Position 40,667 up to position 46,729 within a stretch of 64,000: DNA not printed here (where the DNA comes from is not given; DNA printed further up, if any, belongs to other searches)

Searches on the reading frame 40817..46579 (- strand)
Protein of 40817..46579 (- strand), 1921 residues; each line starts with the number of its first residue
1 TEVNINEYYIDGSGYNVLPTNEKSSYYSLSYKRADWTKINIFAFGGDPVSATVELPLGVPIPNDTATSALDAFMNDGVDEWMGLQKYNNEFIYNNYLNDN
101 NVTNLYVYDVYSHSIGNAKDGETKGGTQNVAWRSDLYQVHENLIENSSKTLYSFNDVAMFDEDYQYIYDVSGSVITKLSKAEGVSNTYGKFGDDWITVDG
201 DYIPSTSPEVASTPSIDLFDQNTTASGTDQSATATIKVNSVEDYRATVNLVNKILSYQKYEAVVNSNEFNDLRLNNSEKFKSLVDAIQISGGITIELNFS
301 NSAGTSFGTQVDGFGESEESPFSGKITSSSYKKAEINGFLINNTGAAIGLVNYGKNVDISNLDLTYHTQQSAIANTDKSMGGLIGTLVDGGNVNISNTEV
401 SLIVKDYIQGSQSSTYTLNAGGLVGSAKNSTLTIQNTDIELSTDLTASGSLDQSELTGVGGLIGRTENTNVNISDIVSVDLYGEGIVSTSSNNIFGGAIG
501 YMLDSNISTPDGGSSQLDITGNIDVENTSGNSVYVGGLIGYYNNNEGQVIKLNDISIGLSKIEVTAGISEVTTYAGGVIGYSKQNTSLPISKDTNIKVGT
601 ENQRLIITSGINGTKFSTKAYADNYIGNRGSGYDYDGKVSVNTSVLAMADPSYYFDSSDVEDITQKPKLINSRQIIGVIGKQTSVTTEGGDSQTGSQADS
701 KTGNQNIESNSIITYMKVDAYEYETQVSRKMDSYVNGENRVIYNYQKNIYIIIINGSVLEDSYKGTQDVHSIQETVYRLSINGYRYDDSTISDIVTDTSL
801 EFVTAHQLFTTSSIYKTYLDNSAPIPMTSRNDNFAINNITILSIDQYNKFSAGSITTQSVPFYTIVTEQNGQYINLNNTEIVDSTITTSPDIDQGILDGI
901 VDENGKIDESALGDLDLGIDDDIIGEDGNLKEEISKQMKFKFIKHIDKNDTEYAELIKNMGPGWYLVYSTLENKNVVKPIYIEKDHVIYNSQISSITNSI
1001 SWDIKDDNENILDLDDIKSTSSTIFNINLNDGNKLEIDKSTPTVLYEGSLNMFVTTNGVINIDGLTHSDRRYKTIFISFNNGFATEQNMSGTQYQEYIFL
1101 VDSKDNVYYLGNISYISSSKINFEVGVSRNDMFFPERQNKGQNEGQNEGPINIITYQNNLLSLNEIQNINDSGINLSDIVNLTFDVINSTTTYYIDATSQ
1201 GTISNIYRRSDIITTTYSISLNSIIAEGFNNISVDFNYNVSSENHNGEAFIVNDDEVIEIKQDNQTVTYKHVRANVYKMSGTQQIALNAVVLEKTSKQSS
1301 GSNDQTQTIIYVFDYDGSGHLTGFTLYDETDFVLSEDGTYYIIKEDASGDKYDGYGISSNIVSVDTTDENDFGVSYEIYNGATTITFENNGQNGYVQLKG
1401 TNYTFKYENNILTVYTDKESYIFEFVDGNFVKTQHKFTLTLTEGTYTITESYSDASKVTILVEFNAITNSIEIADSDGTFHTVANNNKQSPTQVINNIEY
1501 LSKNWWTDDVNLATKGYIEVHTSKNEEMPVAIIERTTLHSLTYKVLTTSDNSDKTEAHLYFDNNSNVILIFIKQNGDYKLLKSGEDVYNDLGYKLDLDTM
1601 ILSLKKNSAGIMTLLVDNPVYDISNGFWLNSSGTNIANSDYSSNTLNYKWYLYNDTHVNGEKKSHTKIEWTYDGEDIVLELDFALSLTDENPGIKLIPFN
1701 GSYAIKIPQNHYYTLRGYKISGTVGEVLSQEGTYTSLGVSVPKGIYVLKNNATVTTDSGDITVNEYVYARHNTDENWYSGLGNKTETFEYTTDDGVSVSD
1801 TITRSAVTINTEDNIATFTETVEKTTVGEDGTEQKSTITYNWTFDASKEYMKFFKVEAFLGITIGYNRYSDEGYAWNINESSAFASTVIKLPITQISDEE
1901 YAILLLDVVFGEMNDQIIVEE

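Call 25: find_homologous_proteins(query=window:40817-46579:-, max_evalue=0.001)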
Query window:40817-46579:-: 8000 candidates shared short words with the query, none scored E <= 0.001.
